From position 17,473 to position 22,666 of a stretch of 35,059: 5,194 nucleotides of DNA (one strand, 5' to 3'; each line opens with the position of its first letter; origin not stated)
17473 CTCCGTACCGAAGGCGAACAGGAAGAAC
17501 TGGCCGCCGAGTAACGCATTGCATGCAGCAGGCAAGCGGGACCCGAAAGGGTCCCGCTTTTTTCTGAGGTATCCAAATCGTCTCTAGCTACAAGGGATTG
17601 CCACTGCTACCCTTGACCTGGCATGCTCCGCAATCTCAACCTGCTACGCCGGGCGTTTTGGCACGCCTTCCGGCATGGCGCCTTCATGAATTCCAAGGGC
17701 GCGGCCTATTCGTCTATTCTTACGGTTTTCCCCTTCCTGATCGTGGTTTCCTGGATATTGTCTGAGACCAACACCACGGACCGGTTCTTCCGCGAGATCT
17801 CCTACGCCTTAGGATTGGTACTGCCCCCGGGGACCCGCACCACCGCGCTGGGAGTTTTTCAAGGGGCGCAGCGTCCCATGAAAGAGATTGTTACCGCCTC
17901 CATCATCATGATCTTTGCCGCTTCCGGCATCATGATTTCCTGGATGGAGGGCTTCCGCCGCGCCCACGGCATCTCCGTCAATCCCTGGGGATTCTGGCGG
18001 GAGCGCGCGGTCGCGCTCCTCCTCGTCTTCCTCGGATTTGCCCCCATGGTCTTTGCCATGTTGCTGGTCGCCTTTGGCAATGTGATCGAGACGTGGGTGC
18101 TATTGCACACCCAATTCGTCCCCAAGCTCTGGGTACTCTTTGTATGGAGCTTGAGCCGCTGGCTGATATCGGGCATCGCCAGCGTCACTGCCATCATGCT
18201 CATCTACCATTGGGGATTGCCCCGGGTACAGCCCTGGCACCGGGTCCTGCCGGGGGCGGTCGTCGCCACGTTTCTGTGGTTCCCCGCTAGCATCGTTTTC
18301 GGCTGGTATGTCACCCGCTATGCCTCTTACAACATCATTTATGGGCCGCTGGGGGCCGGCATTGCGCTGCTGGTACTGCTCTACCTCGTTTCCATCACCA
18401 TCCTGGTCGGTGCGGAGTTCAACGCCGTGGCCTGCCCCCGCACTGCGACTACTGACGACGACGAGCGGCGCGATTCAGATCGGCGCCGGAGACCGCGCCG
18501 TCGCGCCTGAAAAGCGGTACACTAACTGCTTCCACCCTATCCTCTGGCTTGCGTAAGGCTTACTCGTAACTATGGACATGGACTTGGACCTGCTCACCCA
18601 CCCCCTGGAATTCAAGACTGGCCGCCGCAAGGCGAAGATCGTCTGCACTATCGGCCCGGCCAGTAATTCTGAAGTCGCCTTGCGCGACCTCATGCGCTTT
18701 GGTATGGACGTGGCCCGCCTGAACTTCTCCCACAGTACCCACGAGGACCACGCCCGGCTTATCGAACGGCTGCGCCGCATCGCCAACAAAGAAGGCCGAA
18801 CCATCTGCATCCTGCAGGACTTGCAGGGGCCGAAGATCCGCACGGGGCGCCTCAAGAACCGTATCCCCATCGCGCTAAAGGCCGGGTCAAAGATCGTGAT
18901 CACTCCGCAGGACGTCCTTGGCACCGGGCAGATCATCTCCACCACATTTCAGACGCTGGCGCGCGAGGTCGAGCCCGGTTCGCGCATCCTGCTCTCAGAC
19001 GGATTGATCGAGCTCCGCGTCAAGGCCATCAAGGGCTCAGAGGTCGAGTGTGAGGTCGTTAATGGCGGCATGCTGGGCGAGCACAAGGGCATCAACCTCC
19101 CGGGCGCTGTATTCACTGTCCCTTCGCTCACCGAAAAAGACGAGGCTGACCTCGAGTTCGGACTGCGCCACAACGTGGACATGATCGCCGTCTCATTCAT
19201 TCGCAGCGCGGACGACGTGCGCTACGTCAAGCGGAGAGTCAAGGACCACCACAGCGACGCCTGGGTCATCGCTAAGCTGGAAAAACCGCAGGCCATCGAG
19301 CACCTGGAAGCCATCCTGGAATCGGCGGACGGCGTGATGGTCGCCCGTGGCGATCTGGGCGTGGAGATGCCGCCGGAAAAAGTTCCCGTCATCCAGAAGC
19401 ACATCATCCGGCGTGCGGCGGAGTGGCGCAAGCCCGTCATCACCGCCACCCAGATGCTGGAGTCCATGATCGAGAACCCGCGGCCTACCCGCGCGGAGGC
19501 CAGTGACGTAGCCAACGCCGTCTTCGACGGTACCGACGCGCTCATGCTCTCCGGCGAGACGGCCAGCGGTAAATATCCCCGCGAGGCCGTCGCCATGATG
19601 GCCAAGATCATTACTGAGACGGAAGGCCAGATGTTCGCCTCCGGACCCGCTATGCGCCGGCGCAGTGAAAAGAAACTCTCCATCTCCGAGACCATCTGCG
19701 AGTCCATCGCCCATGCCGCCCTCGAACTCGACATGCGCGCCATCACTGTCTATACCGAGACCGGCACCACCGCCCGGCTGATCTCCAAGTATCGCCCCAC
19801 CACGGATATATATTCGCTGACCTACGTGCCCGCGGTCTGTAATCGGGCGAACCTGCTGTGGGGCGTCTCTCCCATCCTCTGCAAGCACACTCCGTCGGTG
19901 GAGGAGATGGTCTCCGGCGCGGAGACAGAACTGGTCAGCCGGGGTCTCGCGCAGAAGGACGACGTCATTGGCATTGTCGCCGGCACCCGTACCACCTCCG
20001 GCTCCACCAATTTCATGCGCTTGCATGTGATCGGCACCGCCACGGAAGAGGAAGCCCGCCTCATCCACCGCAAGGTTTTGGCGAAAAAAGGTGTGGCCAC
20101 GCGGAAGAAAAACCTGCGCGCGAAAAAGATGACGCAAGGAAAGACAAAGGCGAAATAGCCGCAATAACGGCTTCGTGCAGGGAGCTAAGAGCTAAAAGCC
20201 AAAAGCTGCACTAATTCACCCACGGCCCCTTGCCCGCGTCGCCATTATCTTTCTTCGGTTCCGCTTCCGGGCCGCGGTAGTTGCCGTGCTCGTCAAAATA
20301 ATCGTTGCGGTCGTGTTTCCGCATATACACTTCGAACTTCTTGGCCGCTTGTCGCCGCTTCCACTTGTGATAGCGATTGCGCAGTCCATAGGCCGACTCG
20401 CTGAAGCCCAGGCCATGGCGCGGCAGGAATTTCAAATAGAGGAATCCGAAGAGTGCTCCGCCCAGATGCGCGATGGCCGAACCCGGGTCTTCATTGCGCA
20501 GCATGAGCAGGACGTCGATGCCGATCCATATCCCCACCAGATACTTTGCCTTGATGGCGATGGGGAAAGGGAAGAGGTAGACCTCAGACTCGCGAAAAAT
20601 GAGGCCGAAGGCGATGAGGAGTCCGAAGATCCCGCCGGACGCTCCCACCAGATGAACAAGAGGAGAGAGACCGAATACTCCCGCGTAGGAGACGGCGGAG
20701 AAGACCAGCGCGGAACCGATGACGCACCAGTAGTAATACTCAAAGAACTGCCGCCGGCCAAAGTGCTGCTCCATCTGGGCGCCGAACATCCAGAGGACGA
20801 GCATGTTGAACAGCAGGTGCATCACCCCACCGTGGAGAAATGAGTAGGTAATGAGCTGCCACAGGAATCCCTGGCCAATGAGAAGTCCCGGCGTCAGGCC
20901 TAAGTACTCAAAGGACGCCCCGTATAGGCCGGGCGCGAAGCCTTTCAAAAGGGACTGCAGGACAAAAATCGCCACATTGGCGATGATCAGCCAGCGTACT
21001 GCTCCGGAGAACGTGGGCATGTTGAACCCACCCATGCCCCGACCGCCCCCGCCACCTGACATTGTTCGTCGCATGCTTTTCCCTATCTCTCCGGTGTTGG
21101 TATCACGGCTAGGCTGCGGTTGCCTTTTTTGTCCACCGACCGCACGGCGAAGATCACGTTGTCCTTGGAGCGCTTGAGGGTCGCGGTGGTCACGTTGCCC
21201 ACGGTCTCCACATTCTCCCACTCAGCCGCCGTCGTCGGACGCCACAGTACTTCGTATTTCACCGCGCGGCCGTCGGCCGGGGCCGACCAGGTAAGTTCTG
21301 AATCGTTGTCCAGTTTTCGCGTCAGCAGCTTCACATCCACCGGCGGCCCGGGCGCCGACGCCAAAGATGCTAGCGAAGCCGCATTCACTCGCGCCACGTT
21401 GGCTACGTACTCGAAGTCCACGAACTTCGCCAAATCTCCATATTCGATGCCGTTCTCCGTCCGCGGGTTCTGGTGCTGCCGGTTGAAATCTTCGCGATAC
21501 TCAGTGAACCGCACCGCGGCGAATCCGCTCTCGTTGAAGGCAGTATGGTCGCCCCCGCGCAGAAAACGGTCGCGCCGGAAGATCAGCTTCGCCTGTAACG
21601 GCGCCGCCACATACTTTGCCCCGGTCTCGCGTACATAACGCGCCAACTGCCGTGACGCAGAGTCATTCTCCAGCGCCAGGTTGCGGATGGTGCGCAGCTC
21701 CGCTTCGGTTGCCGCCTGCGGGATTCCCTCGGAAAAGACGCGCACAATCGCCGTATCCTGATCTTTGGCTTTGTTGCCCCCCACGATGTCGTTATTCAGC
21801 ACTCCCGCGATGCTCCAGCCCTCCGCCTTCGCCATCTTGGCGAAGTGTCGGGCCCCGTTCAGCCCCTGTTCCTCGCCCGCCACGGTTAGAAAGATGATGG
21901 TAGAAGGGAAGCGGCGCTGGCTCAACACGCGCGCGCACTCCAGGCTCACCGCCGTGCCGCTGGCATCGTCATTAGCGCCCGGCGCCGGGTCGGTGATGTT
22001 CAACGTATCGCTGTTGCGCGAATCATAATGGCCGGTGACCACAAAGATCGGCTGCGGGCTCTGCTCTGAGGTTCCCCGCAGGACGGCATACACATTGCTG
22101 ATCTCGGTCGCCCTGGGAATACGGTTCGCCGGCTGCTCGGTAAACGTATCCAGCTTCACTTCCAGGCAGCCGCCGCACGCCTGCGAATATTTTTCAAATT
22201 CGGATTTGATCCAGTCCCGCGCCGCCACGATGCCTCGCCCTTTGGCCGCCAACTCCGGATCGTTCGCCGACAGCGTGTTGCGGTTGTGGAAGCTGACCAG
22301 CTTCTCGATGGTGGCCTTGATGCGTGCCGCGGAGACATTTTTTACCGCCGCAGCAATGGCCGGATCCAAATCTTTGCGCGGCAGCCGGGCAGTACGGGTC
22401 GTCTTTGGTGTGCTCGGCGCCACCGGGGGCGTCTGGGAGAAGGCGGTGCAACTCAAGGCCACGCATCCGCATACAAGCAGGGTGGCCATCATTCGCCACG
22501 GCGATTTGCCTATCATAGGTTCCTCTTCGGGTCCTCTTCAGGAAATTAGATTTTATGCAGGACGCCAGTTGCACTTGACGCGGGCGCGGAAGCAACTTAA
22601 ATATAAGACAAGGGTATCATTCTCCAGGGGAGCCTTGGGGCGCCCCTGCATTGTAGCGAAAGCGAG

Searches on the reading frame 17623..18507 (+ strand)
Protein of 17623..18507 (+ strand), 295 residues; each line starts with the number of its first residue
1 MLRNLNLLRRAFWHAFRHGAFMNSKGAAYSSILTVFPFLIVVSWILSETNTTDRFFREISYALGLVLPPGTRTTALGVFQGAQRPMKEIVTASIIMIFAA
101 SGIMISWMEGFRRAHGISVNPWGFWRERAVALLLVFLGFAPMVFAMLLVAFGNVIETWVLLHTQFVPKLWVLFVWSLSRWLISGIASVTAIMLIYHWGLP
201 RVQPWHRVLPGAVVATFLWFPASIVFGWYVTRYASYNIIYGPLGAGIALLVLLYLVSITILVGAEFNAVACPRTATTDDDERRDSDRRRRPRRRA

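Call 15: search_protein_families(library=pfam, proteins=[window:17623-18507:+], max_evalue=0.01)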
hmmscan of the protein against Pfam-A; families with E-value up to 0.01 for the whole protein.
window:17623-18507:+ (295 aa): 1 family
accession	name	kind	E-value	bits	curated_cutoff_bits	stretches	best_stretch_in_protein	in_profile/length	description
PF03631.20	Virul_fac_BrkB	-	1.3e-40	140.1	33.7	1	18-269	3-254/259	Virulence factor BrkB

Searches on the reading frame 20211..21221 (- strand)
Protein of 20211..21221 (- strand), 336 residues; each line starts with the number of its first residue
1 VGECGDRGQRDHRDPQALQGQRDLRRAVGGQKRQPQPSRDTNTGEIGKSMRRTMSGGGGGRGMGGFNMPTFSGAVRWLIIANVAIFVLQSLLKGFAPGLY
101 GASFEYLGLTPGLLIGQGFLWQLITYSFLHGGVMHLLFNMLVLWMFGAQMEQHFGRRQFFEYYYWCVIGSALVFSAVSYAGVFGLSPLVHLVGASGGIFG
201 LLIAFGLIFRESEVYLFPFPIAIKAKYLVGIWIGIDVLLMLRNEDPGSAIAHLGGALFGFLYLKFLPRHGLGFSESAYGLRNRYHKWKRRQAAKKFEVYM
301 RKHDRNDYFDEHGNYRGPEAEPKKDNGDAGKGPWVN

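Call 15: search_protein_families(library=pfam, proteins=[window:20211-21221:-], max_evalue=0.01)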
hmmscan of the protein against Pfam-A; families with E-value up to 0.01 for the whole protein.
window:20211-21221:- (336 aa): 2 families
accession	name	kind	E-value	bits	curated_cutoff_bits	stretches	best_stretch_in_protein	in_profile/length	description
PF01694.28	Rhomboid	-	3.3e-29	102.4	22.6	1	120-265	4-139/143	Rhomboid domain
PF08551.15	DUF1751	-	0.0001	23.3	22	1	119-205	7-97/99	Eukaryotic integral membrane protein (DUF1751)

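Call 46: search_protein_families(library=ncbifam, proteins=[window:20211-21074:-], max_evalue=0.001)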
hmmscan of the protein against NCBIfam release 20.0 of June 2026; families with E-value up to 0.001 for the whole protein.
window:20211-21074:- (287 aa): 3 families
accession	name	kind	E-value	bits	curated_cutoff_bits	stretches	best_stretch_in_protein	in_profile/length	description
TIGR03902.1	rhom_GG_sort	equivalog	3.6e-09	36.8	84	1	66-213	11-152/154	rhombosortase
TIGR04239.1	rhombo_GlpG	equivalog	2.8e-06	27.3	250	1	31-140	102-204/271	rhomboid family intramembrane serine protease GlpG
NF008155.0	PRK10907.1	equivalog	2.7e-05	23.6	335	1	69-141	133-205/276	rhomboid family intramembrane serine protease GlpG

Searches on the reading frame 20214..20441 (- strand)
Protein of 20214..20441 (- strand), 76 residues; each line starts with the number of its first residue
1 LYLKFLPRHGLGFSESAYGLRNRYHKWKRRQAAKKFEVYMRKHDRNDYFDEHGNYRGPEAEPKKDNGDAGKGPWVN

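Call 52: find_related_loci(query=A3, collection=metagenome_contigs, flank=5000)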
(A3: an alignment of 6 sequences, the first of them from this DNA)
Query A3 (76 aa) in metagenome_contigs; peptide patterns used: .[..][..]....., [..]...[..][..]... (x = any residue, [..] = any of these).
600 stretches matched a pattern (row limit reached: there are more); 560 encode a relative of the query (tblastn E <= 1e-3); the best 80 are kept; 80 distinct loci.
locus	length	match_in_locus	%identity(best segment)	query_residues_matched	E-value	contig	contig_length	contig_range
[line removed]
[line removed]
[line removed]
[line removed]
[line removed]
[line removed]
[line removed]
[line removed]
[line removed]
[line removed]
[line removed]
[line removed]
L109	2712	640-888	58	1-76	3e-29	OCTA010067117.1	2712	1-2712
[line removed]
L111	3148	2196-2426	65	1-76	2e-29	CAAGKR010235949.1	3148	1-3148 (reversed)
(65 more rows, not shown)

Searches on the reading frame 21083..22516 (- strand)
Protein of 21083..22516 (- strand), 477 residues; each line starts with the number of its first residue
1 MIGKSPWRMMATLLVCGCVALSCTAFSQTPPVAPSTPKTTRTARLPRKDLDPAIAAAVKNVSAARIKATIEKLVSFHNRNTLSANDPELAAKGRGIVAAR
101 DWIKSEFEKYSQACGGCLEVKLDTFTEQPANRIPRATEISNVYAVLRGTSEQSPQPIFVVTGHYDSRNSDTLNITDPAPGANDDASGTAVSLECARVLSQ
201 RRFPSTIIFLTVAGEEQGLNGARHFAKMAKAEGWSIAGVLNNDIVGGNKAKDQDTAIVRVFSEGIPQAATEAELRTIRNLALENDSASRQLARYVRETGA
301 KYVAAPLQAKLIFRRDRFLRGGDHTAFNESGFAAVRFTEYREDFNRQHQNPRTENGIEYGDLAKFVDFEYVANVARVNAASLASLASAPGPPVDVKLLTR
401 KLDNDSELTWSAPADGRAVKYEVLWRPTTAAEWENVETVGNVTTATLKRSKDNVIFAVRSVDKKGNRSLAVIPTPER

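Call 15: search_protein_families(library=pfam, proteins=[window:21083-22516:-], max_evalue=0.01)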
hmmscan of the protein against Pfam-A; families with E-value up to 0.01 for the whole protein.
window:21083-22516:- (477 aa): 3 families
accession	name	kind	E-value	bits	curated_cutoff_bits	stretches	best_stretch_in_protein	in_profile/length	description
PF04389.22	Peptidase_M28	-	2.7e-27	96.2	21.3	1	141-353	1-173/193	Peptidase family M28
PF01546.33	Peptidase_M20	-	3.4e-05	24.3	24.6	1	178-301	30-113/206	Peptidase family M20/M25/M40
PF05343.19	Peptidase_M42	-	0.006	16.1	23.2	0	181-231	132-182/292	M42 glutamyl aminopeptidase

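Call 46: search_protein_families(library=ncbifam, proteins=[window:21083-22516:-], max_evalue=0.001)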
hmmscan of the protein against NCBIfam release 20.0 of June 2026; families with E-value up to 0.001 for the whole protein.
window:21083-22516:- (477 aa): 2 families
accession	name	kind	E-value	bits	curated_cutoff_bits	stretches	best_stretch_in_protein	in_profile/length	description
NF045908.1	AminopepLapALeg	equivalog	2e-14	53.3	600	1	53-255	123-299/396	aminopeptidase LapA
NF007568.0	PRK10199.1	equivalog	0.00039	19.8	298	1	180-241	140-202/346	aminopeptidase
